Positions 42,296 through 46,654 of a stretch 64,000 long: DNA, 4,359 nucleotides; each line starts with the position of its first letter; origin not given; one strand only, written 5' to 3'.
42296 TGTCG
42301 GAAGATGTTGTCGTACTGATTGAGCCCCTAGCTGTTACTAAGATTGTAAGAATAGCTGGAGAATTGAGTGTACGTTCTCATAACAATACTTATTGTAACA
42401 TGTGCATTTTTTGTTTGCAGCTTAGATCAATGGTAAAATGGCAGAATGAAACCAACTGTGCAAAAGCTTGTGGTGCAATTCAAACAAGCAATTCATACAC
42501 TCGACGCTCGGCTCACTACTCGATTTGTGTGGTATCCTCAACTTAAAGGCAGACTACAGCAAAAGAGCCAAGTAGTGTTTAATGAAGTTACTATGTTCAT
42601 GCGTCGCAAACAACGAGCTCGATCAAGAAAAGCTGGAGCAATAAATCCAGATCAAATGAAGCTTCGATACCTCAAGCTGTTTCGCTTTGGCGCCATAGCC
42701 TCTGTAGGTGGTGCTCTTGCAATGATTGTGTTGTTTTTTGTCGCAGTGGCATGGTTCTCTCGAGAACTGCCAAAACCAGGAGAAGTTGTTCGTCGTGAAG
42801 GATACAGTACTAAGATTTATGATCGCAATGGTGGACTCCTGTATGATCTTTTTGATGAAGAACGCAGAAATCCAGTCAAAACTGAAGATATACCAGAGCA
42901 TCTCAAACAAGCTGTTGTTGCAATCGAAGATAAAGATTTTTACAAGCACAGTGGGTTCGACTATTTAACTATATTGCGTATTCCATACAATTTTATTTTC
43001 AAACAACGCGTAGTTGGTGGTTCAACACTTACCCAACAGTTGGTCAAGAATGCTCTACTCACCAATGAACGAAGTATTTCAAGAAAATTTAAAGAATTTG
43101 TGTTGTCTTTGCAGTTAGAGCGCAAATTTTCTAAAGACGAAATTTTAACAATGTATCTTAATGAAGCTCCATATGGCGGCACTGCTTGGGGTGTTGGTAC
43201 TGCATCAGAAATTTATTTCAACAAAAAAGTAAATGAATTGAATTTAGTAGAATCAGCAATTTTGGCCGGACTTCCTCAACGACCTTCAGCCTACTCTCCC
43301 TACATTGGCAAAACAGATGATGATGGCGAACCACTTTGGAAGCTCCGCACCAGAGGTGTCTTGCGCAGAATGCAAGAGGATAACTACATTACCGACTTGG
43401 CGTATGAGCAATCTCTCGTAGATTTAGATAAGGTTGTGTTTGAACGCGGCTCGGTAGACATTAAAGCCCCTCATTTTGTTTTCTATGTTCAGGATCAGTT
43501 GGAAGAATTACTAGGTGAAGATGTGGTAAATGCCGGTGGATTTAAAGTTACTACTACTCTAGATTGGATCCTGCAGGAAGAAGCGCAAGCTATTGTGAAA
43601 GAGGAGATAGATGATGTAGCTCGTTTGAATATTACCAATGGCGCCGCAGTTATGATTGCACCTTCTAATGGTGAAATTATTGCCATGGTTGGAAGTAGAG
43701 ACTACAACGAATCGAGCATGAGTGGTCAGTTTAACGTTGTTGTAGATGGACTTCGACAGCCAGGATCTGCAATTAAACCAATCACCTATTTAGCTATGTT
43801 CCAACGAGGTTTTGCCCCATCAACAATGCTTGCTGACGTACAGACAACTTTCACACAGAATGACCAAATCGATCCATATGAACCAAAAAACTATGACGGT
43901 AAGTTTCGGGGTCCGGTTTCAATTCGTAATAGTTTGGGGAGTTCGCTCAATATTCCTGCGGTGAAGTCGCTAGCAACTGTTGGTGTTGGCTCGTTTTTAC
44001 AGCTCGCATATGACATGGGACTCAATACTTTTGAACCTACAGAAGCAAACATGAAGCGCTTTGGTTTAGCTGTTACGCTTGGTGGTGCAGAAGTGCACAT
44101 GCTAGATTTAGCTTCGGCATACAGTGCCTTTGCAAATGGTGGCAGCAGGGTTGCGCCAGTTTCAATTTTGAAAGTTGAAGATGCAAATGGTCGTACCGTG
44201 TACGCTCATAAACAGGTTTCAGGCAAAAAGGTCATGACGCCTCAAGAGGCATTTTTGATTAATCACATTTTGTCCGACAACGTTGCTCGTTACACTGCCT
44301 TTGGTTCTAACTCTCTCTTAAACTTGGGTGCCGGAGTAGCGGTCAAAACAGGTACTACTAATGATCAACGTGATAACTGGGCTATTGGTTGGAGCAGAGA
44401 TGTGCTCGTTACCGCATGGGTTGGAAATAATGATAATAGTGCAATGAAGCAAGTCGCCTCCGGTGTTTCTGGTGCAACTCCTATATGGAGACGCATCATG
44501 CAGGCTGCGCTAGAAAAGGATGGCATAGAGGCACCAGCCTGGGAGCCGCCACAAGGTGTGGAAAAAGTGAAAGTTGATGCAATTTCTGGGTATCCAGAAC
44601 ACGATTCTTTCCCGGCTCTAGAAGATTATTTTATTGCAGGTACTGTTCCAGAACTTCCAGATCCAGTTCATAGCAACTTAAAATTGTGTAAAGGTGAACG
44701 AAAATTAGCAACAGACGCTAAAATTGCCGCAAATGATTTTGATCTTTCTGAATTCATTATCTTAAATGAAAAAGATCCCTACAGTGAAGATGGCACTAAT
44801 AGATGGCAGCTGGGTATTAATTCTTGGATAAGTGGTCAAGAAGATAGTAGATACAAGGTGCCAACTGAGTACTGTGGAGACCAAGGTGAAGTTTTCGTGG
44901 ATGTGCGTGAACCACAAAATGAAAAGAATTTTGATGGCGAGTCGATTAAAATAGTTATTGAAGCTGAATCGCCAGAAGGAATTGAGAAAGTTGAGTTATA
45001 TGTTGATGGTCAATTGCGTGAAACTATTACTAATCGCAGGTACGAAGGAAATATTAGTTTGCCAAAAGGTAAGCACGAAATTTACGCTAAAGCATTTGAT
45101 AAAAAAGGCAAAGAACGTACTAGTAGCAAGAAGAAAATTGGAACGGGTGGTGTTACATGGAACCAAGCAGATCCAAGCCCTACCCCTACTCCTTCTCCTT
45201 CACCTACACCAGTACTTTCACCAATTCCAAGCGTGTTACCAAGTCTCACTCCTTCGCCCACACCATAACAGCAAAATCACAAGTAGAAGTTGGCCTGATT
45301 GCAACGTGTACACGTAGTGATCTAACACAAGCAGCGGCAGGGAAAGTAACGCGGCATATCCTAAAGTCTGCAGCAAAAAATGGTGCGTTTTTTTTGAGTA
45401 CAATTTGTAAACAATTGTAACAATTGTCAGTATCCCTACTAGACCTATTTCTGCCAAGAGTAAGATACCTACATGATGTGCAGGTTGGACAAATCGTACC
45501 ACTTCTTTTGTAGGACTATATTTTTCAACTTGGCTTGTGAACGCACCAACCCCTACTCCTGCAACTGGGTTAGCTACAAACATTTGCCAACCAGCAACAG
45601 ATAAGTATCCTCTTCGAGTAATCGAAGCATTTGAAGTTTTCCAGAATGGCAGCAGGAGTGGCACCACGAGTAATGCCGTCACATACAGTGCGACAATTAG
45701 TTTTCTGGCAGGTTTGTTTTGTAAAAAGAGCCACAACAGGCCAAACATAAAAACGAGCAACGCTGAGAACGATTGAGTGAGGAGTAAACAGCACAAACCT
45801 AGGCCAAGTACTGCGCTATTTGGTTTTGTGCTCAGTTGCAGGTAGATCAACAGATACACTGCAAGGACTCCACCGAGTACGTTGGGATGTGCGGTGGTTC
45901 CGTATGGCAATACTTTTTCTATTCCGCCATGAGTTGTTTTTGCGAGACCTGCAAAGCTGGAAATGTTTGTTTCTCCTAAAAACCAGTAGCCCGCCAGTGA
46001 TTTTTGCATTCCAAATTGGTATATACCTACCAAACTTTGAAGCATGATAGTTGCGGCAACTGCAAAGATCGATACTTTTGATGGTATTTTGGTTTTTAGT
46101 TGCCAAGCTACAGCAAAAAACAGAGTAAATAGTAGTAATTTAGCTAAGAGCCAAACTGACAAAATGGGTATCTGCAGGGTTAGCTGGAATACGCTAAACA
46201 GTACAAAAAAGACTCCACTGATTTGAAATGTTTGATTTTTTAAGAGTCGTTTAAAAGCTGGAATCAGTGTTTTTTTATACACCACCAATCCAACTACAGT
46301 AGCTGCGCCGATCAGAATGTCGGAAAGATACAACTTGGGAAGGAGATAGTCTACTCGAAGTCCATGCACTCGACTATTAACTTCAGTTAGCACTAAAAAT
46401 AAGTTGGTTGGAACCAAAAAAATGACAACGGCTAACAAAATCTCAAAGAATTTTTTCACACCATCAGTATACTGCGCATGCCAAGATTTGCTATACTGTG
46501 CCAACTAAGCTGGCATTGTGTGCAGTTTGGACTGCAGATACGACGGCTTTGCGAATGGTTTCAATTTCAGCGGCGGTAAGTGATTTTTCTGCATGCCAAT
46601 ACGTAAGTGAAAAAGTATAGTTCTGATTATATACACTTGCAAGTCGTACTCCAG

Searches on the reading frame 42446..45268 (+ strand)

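Call 76: search_protein_families(library=pfam, proteins=[window:42446-45268:+], max_evalue=0.001)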
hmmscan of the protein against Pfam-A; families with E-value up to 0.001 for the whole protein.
window:42446-45268:+ (940 aa): 3 families
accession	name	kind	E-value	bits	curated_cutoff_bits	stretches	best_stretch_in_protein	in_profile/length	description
PF00912.28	Transgly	-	1.4e-57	194.5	27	1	135-309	8-177/178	Transglycosylase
PF00905.27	Transpeptidase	-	1e-26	94.3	22.1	1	399-686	1-299/299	Penicillin binding protein transpeptidase domain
PF17957.7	Big_7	-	1.7e-07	32.2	24.1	1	818-881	3-70/70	Bacterial Ig domain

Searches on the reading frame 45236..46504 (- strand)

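Call 76: search_protein_families(library=pfam, proteins=[window:45236-46504:-], max_evalue=0.001)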
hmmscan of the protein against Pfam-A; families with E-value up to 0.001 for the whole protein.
window:45236-46504:- (422 aa): 1 family
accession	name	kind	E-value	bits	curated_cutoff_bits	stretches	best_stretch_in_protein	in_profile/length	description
PF04932.20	Wzy_C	-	6.6e-12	45.9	31.7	1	232-361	2-148/149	O-Antigen ligase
